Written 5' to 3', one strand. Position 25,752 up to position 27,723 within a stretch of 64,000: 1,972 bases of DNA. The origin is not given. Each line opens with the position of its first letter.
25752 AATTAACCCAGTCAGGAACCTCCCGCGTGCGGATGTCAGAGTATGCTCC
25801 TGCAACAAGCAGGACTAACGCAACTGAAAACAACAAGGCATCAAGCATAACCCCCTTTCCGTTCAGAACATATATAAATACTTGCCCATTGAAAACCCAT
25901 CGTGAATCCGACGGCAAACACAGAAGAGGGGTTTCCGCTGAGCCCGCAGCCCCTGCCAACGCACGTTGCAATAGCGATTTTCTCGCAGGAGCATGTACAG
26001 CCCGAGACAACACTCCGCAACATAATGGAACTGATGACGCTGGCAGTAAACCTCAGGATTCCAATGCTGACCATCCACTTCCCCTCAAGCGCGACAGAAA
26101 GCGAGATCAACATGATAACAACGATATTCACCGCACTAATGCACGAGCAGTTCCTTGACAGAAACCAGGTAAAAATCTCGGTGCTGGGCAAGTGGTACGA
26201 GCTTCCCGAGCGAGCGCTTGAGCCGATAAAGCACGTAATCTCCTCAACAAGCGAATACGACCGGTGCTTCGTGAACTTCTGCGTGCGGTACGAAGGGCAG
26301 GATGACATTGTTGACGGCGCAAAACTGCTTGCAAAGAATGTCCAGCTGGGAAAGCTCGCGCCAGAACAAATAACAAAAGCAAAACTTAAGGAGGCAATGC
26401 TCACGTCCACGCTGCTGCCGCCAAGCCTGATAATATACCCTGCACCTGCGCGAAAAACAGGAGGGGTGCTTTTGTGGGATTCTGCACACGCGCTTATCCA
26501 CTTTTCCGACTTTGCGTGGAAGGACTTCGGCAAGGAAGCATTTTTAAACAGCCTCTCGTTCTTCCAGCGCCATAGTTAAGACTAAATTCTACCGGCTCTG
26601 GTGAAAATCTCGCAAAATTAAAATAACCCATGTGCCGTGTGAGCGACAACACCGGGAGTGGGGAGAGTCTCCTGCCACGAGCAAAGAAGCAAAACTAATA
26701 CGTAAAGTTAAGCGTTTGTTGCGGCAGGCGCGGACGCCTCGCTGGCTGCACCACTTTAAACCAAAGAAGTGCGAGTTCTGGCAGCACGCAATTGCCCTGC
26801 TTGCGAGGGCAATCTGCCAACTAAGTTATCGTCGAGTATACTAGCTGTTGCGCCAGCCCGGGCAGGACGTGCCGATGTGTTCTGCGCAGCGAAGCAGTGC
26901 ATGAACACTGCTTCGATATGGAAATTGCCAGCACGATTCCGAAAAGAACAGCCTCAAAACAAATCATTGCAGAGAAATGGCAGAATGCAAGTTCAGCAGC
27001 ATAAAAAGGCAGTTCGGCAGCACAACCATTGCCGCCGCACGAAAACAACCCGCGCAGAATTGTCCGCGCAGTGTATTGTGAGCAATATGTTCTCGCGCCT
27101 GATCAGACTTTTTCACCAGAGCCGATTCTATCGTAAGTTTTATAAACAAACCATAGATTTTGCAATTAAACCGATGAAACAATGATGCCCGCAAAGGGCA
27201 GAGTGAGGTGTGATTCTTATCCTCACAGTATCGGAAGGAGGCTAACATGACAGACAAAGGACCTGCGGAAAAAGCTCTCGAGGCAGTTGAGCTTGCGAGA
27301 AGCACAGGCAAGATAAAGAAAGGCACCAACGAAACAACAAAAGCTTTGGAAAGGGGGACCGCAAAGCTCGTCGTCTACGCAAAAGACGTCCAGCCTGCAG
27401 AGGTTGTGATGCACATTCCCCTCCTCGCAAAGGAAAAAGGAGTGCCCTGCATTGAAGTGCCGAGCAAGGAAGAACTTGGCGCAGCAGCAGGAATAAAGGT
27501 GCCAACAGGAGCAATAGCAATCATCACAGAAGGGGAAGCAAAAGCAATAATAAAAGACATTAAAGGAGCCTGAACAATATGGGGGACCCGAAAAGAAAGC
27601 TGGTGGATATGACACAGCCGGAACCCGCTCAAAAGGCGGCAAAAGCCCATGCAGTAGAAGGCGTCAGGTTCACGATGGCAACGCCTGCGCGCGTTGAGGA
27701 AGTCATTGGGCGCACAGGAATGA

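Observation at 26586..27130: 533-bp ORF-less element with perfect 15-bp inverted termini and flanking ATTCTA repeats, upstream of rpl7ae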

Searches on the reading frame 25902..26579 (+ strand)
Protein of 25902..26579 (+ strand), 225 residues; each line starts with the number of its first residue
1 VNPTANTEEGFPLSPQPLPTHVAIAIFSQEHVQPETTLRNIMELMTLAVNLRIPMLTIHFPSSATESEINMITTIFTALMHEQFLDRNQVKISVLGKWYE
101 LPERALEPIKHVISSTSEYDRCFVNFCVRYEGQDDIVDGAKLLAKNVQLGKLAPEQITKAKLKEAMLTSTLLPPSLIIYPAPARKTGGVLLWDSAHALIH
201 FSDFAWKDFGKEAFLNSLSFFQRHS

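Call 8: search_protein_families(library=pfam, proteins=[window:25902-26579:+], max_evalue=1)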
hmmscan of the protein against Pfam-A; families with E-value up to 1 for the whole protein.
window:25902-26579:+ (225 aa): 1 family
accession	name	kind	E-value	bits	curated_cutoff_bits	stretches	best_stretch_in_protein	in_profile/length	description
PF01255.24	Prenyltransf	-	4.1e-25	89.1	27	1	37-224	23-214/219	Putative undecaprenyl diphosphate synthase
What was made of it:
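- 25902..26579 (+): uppS-like gene (undecaprenyl diphosphate synthase family), the upstream neighbour. Its stop codon lies 14 nt before the IS end. Pfam Prenyltransf E=4e-25 (call 8).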

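Call 33: find_homologous_proteins(query=window:25902-26576:+, max_evalue=1e-20)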
Query window:25902-26576:+ (225 aa): 42 proteins with E <= 1e-20 among 232 candidates.
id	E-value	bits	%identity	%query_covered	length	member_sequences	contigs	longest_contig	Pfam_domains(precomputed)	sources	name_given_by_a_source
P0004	6.3e-131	452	91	100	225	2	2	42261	PF01255.25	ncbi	-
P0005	4.0e-121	420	84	100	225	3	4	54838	PF01255.25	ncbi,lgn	-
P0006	7.8e-120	416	86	96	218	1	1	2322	PF01255.25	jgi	jgi:undecaprenyl diphosphate synthase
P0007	8.2e-120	416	83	100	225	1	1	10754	PF01255.25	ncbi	ncbi:MAG: undecaprenyl diphosphate synthase family protein [Candidatus Woesearchaeota archaeon]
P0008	1.8e-119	415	81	100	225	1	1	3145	PF01255.25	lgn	-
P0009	2.7e-117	408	80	100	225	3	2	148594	PF01255.25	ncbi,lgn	-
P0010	3.9e-117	407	80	100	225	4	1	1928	PF01255.25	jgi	-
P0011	1.7e-114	399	79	98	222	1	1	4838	PF01255.25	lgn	-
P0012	1.1e-113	396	79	97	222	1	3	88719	PF01255.25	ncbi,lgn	ncbi:MAG: undecaprenyl diphosphate synthase family protein [Candidatus Woesearchaeota archaeon]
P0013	2.0e-113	395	77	100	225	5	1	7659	PF01255.25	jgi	-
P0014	6.3e-113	394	80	96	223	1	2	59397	PF01255.25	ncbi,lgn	ncbi:MAG: undecaprenyl diphosphate synthase family protein [Candidatus Woesearchaeota archaeon]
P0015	1.3e-111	389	77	100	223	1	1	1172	PF01255.25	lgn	-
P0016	1.4e-111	389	76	100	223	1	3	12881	PF01255.25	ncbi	-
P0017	9.6e-111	387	77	100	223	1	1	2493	PF01255.25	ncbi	-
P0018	3.3e-109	382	76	100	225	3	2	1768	PF01255.25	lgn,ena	-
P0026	1.8e-103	363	73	99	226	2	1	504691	PF01255.25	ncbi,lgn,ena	-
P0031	3.1e-100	352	70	100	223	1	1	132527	PF01255.25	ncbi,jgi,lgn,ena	-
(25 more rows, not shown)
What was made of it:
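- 25902..26579 (+): 80-91% identical homologues occur in Woesearchaeota MAGs (call 33).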

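Call 34: find_encoding_contigs(protein=P0004, flank=4000, max_places=3)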
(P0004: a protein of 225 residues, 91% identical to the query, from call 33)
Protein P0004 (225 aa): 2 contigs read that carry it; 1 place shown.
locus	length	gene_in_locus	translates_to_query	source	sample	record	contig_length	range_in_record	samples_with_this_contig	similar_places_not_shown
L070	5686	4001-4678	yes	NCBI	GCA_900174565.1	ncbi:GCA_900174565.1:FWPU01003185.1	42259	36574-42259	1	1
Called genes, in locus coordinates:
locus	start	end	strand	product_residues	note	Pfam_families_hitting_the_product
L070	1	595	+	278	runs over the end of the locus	PF05048:NosD, PF13229:Beta_helix (weak)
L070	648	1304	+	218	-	-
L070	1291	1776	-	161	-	-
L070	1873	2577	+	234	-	PF11969:DcpS_C, PF01230:HIT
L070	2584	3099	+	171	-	PF01230:HIT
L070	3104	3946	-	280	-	PF01478:Peptidase_A24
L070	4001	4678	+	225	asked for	PF01255:Prenyltransf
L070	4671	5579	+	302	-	-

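Call 35: find_encoding_contigs(protein=P0005, flank=4000, max_places=3)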
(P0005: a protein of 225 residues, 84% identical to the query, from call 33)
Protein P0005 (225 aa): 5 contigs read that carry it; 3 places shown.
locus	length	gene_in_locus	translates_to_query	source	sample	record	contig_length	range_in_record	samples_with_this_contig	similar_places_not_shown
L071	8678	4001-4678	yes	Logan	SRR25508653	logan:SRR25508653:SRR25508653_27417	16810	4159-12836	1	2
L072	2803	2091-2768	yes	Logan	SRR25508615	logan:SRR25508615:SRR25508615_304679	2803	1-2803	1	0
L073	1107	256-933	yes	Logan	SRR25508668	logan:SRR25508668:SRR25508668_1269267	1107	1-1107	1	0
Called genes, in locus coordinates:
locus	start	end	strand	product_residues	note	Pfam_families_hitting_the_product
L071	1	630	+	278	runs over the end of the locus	PF05048:NosD, PF13229:Beta_helix (weak)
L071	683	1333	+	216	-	-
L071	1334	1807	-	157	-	-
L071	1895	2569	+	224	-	PF11969:DcpS_C, PF01230:HIT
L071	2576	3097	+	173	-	PF01230:HIT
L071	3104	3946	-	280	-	PF01478:Peptidase_A24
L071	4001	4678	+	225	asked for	PF01255:Prenyltransf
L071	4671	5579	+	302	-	-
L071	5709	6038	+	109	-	PF01248:Ribosomal_L7Ae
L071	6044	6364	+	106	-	PF01200:Ribosomal_S28e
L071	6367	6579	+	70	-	PF01246:Ribosomal_L24e, PF06467:zf-FCS (faint)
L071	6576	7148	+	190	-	PF00334:NDK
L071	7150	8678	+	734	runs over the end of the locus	PF00009:GTP_EFTU, PF22042:EF-G_D2 (weak), PF03144:GTP_EFTU_D2, PF14492:EFG_III, PF03764:EFG_IV, PF00679:EFG_C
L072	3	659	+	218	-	?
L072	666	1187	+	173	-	PF01230:HIT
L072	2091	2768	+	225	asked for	PF01255:Prenyltransf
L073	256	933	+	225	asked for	PF01255:Prenyltransf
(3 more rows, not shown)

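Call 36: find_encoding_contigs(protein=P0009, flank=4000, max_places=2)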
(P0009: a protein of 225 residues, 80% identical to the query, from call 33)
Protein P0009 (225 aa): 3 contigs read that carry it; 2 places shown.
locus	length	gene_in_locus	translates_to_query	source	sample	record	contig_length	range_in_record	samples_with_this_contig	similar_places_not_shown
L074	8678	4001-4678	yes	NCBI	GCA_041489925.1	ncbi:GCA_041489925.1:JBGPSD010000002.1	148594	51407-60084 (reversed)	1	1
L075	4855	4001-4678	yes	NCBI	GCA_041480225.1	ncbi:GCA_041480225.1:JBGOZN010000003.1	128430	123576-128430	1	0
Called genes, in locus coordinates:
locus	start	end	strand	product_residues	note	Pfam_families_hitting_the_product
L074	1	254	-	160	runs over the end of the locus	-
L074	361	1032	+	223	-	PF11969:DcpS_C, PF01230:HIT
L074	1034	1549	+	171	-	PF01230:HIT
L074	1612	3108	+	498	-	-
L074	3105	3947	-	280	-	PF01478:Peptidase_A24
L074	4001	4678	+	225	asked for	PF01255:Prenyltransf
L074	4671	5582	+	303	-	-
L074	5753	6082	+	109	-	PF01248:Ribosomal_L7Ae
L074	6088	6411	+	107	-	PF01200:Ribosomal_S28e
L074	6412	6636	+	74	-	PF01246:Ribosomal_L24e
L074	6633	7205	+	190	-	PF00334:NDK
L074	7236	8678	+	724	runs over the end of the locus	PF00009:GTP_EFTU, PF22042:EF-G_D2 (weak), PF03144:GTP_EFTU_D2, PF14492:EFG_III, PF03764:EFG_IV, PF00679:EFG_C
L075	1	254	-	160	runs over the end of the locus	-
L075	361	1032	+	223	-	PF11969:DcpS_C, PF01230:HIT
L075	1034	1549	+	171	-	PF01230:HIT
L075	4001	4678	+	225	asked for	PF01255:Prenyltransf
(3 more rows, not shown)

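Call 58: find_encoding_contigs(protein=P0012, flank=2500, max_places=1)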
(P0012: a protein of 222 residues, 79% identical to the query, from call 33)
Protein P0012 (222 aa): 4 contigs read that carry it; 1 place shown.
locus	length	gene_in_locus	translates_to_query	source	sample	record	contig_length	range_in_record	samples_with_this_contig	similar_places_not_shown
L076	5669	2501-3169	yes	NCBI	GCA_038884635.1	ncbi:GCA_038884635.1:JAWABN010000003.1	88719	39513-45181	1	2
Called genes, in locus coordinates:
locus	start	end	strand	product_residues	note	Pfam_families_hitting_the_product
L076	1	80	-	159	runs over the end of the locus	-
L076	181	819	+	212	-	PF11969:DcpS_C, PF01230:HIT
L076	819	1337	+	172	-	PF01230:HIT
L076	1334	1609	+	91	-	PF00708:Acylphosphatase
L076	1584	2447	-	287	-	PF01478:Peptidase_A24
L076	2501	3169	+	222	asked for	PF01255:Prenyltransf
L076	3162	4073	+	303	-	-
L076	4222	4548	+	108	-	PF01248:Ribosomal_L7Ae, PF15608:PELOTA_1 (weak)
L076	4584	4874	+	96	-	PF01200:Ribosomal_S28e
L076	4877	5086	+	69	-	PF01246:Ribosomal_L24e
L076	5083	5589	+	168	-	PF00334:NDK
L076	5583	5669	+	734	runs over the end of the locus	PF00009:GTP_EFTU, PF22042:EF-G_D2 (weak), PF03144:GTP_EFTU_D2, PF14492:EFG_III, PF03764:EFG_IV, PF00679:EFG_C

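Call 59: find_encoding_contigs(protein=P0026, flank=2500, max_places=1)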
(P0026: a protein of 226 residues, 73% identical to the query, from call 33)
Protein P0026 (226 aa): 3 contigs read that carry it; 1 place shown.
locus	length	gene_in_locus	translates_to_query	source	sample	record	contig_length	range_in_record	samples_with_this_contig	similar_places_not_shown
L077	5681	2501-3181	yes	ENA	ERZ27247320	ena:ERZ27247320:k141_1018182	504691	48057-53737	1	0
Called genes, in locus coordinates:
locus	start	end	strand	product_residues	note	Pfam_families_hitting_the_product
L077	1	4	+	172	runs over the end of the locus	PF01230:HIT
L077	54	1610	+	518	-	-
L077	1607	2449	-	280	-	PF01478:Peptidase_A24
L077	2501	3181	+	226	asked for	PF01255:Prenyltransf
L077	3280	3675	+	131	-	-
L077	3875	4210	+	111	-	PF01248:Ribosomal_L7Ae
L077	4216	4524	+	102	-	PF01200:Ribosomal_S28e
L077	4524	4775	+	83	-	PF01246:Ribosomal_L24e, PF06467:zf-FCS (weak)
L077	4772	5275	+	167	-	PF00334:NDK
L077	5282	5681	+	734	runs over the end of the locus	PF00009:GTP_EFTU, PF22042:EF-G_D2 (weak), PF03144:GTP_EFTU_D2, PF14492:EFG_III, PF03764:EFG_IV, PF00679:EFG_C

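Call 60: find_encoding_contigs(protein=P0031, flank=2500, max_places=1)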
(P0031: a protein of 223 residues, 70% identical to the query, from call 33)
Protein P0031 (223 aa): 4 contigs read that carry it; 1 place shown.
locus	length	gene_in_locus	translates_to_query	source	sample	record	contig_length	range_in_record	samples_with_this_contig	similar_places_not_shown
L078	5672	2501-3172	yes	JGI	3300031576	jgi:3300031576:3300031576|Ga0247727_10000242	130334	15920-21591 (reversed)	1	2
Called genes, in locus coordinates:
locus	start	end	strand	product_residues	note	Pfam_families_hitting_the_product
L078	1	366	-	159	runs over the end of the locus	-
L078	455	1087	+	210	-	PF11969:DcpS_C, PF01230:HIT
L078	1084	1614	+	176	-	PF01230:HIT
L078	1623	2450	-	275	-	PF01478:Peptidase_A24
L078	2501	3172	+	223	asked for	PF01255:Prenyltransf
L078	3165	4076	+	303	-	-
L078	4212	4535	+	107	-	PF01248:Ribosomal_L7Ae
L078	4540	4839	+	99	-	PF01200:Ribosomal_S28e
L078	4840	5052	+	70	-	PF01246:Ribosomal_L24e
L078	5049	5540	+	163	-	PF00334:NDK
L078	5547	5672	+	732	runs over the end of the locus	PF00009:GTP_EFTU, PF22042:EF-G_D2 (weak), PF03144:GTP_EFTU_D2, PF14492:EFG_III, PF03764:EFG_IV, PF00679:EFG_C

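Call 65: search_protein_families(library=pfam, proteins=[L071:4671-5576:+, L077:3280-3672:+], max_evalue=1)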
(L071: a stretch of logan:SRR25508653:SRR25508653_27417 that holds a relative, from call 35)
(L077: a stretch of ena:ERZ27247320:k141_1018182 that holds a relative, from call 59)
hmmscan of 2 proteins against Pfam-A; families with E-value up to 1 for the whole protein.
L071:4671-5576:+ (302 aa): 1 family
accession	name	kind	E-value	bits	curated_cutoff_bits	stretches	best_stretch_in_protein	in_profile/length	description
PF03413.25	PepSY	-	0.017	15.9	24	0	204-230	28-55/60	Peptidase propeptide and YPEB domain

L077:3280-3672:+ (131 aa): 0 families

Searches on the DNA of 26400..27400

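Call 4: search_rna_families(source=window, start=26400, end=27400, threshold=evalue, max_evalue=10, show_alignments=2)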
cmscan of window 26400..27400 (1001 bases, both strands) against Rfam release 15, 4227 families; matches with E-value up to 10: 3.
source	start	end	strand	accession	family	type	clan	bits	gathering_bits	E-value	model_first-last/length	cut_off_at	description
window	26933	27028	-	RF01426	snoR126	Gene; snRNA; snoRNA; CD-box;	-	16.3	39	7.5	1-101/101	no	small nucleolar RNA snoR126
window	26908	27007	+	RF01932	bxd_4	Gene; lncRNA;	-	16.1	40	3.9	1-106/106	no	Bithoraxoid conserved region 4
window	26718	26745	-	RF01340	CRISPR-DR29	Gene; CRISPR;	-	15.1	39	6.2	1-37/37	no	CRISPR RNA direct repeat element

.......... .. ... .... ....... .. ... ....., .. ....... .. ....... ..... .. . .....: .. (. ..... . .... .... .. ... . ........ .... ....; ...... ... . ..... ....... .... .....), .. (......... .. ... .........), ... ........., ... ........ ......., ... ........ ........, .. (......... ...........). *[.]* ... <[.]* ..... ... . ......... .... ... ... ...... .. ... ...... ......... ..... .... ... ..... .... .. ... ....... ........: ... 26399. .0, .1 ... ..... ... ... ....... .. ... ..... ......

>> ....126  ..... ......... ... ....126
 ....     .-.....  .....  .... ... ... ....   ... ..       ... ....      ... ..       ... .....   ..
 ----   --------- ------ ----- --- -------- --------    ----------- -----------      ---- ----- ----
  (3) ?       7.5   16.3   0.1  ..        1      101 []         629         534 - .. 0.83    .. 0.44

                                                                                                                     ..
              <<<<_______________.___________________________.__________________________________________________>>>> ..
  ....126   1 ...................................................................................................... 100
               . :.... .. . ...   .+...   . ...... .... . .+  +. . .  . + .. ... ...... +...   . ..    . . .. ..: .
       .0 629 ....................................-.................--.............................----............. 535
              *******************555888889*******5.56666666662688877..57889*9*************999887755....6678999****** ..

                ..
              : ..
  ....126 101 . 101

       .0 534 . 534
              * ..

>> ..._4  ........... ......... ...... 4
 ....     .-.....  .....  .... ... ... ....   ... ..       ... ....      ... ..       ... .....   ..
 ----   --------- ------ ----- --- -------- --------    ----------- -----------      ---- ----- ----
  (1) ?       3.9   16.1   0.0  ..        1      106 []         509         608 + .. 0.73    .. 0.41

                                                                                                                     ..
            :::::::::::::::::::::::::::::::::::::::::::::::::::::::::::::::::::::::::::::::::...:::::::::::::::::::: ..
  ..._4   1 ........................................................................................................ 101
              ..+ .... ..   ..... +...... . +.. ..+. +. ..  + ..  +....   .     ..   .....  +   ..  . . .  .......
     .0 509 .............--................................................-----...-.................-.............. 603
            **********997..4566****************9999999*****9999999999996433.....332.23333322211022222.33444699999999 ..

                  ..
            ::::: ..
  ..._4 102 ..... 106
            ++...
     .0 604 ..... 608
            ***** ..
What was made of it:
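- On Known structured RNAs (Rfam: RNase P, SRP RNA and others): In the region the best hits have E=3.9-7.5, far below gathering (call 4).
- Checked: At E<=10 it gives only three chance-level hits, with E of 3.9-7.5 (call 4).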

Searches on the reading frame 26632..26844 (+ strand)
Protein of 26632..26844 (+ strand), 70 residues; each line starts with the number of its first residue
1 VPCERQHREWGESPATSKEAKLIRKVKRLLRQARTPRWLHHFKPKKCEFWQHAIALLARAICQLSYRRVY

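Call 8: search_protein_families(library=pfam, proteins=[window:26632-26844:+], max_evalue=1)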
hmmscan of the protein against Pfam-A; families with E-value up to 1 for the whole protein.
window:26632-26844:+ (70 aa): 0 families

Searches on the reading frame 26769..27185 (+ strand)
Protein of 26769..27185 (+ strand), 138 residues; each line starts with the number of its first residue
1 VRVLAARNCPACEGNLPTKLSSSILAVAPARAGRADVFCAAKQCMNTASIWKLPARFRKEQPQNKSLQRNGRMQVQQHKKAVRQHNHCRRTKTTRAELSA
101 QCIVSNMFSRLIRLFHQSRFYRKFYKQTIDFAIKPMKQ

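Call 8: search_protein_families(library=pfam, proteins=[window:26769-27185:+], max_evalue=1)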
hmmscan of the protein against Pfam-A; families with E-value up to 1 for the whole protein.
window:26769-27185:+ (138 aa): 0 families

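Call 64: find_homologous_proteins(query=window:26769-27182:+, max_evalue=0.001)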
Query window:26769-27182:+: 17 candidates shared short words with the query, none scored E <= 0.001.
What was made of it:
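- The 138-aa ORF spanning both deletion junctions has no homologue among 5.8 billion proteins (call 64).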

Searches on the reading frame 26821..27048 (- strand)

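Call 8: search_protein_families(library=pfam, proteins=[window:26821-27048:-], max_evalue=1)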
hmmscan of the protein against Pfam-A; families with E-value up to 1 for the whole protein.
window:26821-27048:- (75 aa): 2 families
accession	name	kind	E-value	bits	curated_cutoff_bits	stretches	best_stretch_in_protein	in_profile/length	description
PF02038.21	ATP1G1_PLM_MAT8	-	0.064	13.1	26.9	1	31-58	20-47/48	ATP1G1/PLM/MAT8 family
PF03631.20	Virul_fac_BrkB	-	0.093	12.8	33.7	1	12-73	4-63/259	Virulence factor BrkB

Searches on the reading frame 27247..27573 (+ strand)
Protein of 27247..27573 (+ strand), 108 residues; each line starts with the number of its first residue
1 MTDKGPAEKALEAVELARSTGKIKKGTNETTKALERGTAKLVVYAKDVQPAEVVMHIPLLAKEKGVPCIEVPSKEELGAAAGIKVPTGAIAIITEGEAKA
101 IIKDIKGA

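Call 8: search_protein_families(library=pfam, proteins=[window:27247-27573:+], max_evalue=1)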
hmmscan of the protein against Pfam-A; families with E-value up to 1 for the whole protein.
window:27247-27573:+ (108 aa): 3 families
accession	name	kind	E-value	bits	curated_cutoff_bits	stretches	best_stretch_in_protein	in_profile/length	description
PF01248.31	Ribosomal_L7Ae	-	1.8e-28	98.5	22.1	1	9-101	2-94/95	Ribosomal protein L7Ae/L30e/S12e/Gadd45 family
PF15608.11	PELOTA_1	-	1.9e-05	24.8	25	1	19-74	18-71/81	PELOTA RNA binding domain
PF08032.17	SpoU_sub_bind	-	0.15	12.8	22.8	1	26-95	4-72/76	RNA 2'-O ribose methyltransferase substrate binding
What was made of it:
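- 27247..27573 (+): rpl7ae, the downstream neighbour. Pfam Ribosomal_L7Ae E=2e-28 (call 8).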

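Call 13: find_encoding_contigs(protein=window:27247-27573:+, flank=3000, max_places=10)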
Protein window:27247-27573:+ (108 aa): no gene with exactly this product is on record in the collection.
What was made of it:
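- Tried and rejected: An exact look-up of the window's L7Ae protein, to find the source contig, found nothing on record (call 13).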
